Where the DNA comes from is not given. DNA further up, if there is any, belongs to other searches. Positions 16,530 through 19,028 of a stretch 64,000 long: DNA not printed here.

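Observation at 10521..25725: Gram-positive style utilisation locus for a sulfated glycan, built around two uncharacterised beta-helix enzymes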

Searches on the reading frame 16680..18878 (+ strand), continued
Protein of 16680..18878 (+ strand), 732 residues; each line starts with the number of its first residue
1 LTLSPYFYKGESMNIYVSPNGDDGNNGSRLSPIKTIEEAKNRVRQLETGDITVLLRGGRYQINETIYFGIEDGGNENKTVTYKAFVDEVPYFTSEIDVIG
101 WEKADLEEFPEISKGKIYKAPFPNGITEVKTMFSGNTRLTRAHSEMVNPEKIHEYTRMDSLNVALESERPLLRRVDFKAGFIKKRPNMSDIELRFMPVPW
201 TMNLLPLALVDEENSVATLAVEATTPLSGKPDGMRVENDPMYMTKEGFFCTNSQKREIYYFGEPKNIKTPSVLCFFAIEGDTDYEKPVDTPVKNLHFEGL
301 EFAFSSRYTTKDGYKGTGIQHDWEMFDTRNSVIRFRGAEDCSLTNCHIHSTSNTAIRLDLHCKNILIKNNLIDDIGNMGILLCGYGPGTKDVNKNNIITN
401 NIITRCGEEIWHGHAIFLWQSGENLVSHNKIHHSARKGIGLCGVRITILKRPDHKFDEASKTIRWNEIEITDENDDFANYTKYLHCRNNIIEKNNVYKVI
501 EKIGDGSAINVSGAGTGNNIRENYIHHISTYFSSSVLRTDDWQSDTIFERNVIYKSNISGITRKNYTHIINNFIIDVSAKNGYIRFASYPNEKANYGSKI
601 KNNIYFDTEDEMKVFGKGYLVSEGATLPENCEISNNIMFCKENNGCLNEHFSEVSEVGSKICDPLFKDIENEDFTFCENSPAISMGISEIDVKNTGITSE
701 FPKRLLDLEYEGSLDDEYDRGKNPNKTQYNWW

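Call 82: search_protein_families(library=pfam, proteins=[L009:4818-5999:-, L009:16332-17501:+, L009:17539-18807:+, L010:4926-6008:-, L010:16302-17663:-, L010:17897-19279:-, L012:15040-16746:-, L012:16860-17969:-, L012:18094-19266:-, L012:19266-20582:-], max_evalue=0.00001)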
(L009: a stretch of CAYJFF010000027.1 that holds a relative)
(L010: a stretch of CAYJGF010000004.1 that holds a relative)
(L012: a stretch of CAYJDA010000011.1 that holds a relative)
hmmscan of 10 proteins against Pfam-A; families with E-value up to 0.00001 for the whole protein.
L009:4818-5999:- (393 aa): 4 families
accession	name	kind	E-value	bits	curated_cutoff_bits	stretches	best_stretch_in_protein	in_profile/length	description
PF13377.12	Peripla_BP_3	-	5e-24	85.7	26.5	1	228-389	1-166/167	Periplasmic binding protein-like domain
PF00532.27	Peripla_BP_1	-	7e-16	59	22.2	1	119-351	3-246/281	Periplasmic binding proteins and sugar binding domain of LacI family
PF13407.12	Peripla_BP_4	-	3.5e-13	50.1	35.1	1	120-369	1-257/258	Periplasmic binding protein domain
PF00356.27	LacI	-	5.1e-06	26.6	27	0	64-105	3-45/46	Bacterial regulatory proteins, lacI family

L009:16332-17501:+ (389 aa): 1 family
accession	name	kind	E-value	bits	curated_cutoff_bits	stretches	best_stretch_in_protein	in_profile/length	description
PF07470.19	Glyco_hydro_88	-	1.8e-17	63.8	26.6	1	34-336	5-301/352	Glycosyl Hydrolase Family 88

L009:17539-18807:+ (422 aa): 0 families

L010:4926-6008:- (360 aa): 3 families
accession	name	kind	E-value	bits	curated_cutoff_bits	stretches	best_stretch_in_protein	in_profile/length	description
PF13377.12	Peripla_BP_3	-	1.1e-25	91.1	26.5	1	195-357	1-167/167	Periplasmic binding protein-like domain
PF00532.27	Peripla_BP_1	-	2e-20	73.8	22.2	1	85-339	2-267/281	Periplasmic binding proteins and sugar binding domain of LacI family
PF13407.12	Peripla_BP_4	-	1.4e-15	58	35.1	1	88-335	2-256/258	Periplasmic binding protein domain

L010:16302-17663:- (453 aa): 1 family
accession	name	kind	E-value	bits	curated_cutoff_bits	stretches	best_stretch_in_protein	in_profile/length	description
PF04734.18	Ceramidase_alk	-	1.6e-12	47.3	32.1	1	5-237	4-257/509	Neutral/alkaline non-lysosomal ceramidase, N-terminal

L010:17897-19279:- (460 aa): 3 families
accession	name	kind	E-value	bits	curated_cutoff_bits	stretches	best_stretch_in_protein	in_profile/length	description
PF02055.22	Glyco_hydro_30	-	1.4e-30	106.9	23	1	48-292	3-253/348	Glycosyl hydrolase family 30 TIM-barrel domain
PF17189.10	Glyco_hydro_30C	-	5.2e-11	43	22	1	388-446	2-65/65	Glycosyl hydrolase family 30 beta sandwich domain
PF02057.21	Glyco_hydro_59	-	1.2e-06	28.5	27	1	69-204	25-146/294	Glycosyl hydrolase family 59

L012:15040-16746:- (568 aa): 2 families
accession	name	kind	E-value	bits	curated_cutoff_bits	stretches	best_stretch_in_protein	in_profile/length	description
PF00909.26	Ammonium_transp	-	6.2e-129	430.6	23.2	1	19-406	2-396/399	Ammonium Transporter Family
PF00543.27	P-II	-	4.2e-22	78.8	25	1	453-558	1-102/102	Nitrogen regulatory protein P-II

L012:16860-17969:- (369 aa): 0 families

L012:18094-19266:- (390 aa): 1 family
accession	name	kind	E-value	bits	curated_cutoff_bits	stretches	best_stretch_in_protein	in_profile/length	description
PF00155.27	Aminotran_1_2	-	2.6e-42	145.7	19.7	1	34-388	2-361/361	Aminotransferase class I and II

L012:19266-20582:- (438 aa): 3 families
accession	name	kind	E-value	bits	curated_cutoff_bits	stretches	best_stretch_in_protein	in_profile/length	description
PF06418.20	CTP_synth_N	-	3e-62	210.8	26.1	1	1-170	96-265/265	CTP synthase N-terminus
PF00117.34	GATase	-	2.6e-40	138.6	22.8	1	205-429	2-189/190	Glutamine amidotransferase class-I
PF07722.19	Peptidase_C26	-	3.8e-11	43.6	20.5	1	269-412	97-219/219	Peptidase C26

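Call 111: search_protein_families(library=pfam, alignment_id=A3, max_evalue=0.00001)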
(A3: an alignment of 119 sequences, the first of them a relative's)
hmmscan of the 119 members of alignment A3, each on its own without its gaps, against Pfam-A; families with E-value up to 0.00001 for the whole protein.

A. member 1, L010:21076-22008:+ (310 aa): 1 family
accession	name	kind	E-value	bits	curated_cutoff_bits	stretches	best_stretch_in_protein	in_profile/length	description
PF01869.26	BcrAD_BadFG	-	6e-14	52.7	31.5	1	11-301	3-265/271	BadF/BadG/BcrA/BcrD ATPase family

B. families by the number of members that match (of 119 scanned): 138 families (the first 25 are shown)
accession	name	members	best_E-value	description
PF18962.6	Por_Secre_tail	10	1.9e-14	Secretion system C-terminal sorting domain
PF07980.17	SusD_RagB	4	1.9e-38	SusD family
PF14322.12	SusD-like_3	4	3.2e-24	Starch-binding associating with outer membrane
PF13519.12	VWA_2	3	1.3e-20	von Willebrand factor type A domain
PF00092.34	VWA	3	2.4e-13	von Willebrand factor type A domain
PF01642.28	MM_CoA_mutase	2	5.9e-235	Methylmalonyl-CoA mutase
PF00728.28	Glyco_hydro_20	2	9.1e-123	Glycosyl hydrolase family 20, catalytic domain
PF00248.27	Aldo_ket_red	2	1e-49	Aldo/keto reductase family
PF00005.33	ABC_tran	2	7.4e-35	ABC transporter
PF00107.32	ADH_zinc_N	2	1e-27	Zinc-binding dehydrogenase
PF08240.17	ADH_N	2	5.6e-26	Alcohol dehydrogenase GroES-like domain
PF02469.27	Fasciclin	2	6.6e-24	Fasciclin domain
PF02838.20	Glyco_hydro_20b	2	1.9e-23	Glycosyl hydrolase family 20, domain 2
PF07690.21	MFS_1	2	8.9e-23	Major Facilitator Superfamily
PF12833.13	HTH_18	2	4.2e-22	Helix-turn-helix domain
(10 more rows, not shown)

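Call 114: search_protein_families(library=pfam, proteins=[L049:3-1325:-, L049:2585-3829:+, L049:4435-5766:+, L049:5775-6926:+, L049:7011-8138:+, L075:3-932:-, L075:2206-3075:+, L026:13462-15114:+], max_evalue=0.00001)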
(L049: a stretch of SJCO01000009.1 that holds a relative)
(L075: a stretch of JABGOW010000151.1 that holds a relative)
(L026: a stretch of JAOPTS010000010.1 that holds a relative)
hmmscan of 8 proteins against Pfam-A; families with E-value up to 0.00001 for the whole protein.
L049:3-1325:- (441 aa): 4 families
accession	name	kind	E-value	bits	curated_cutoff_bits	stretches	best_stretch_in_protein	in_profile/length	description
PF20434.5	BD-FAE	-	1.2e-28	100.6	26.8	1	53-236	4-212/215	BD-FAE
PF07859.19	Abhydrolase_3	-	1.2e-16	61.6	25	1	67-194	1-120/210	alpha/beta hydrolase fold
PF00326.27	Peptidase_S9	-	3.3e-11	43.5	22.6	1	86-277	6-207/213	Prolyl oligopeptidase family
PF00135.34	COesterase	-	7.7e-11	42.1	27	1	48-154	86-199/515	Carboxylesterase family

L049:2585-3829:+ (414 aa): 1 family
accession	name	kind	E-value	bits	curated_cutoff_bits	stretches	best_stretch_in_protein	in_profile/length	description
PF00480.26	ROK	-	6e-60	203.7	22.9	1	88-399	2-292/294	ROK family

L049:4435-5766:+ (443 aa): 1 family
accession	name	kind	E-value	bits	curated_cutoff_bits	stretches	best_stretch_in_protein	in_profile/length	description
PF07690.21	MFS_1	-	2.7e-20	73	33.4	1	23-378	5-336/347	Major Facilitator Superfamily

L049:5775-6926:+ (383 aa): 2 families
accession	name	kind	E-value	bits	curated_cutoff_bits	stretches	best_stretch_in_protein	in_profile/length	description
PF08240.17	ADH_N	-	1.8e-24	86.4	23.5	1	58-173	2-104/104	Alcohol dehydrogenase GroES-like domain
PF00107.32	ADH_zinc_N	-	3.4e-24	85.7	31.8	1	212-339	1-127/129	Zinc-binding dehydrogenase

L049:7011-8138:+ (375 aa): 1 family
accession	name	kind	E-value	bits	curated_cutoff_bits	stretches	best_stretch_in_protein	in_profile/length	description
PF20583.3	DUF6786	-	3.7e-154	513.5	27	1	7-373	2-371/376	Family of unknown function (DUF6786)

L075:3-932:- (310 aa): 1 family
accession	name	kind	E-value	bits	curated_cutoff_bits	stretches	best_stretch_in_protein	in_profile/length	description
PF07690.21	MFS_1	-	1.2e-08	34.7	33.4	1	28-169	7-145/347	Major Facilitator Superfamily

L075:2206-3075:+ (289 aa): 3 families
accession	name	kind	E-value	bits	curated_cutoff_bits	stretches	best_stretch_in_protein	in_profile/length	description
PF12833.13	HTH_18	-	3.4e-19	69.4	33.6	1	207-283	2-78/80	Helix-turn-helix domain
PF00165.29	HTH_AraC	-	2.3e-14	53.5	26.6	1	252-277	11-35/42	Bacterial regulatory helix-turn-helix proteins, AraC family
PF02311.25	AraC_binding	-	4.8e-09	36.5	21.1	1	37-164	6-134/135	AraC-like ligand binding domain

L026:13462-15114:+ (550 aa): 3 families
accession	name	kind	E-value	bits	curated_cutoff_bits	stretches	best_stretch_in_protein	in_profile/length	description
PF20629.2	GD_AH_C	-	6e-93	311.1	26.8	1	307-548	1-241/242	D-galactarate/Altronate dehydratase, C-terminal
PF04295.18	GD_AH_second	-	1.3e-36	126.1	27.3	1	113-298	1-136/136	D-galactarate dehydratase/Altronate hydrolase, second domain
PF08666.17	SAF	-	1.1e-09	39.1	21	1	12-83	1-63/63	SAF domain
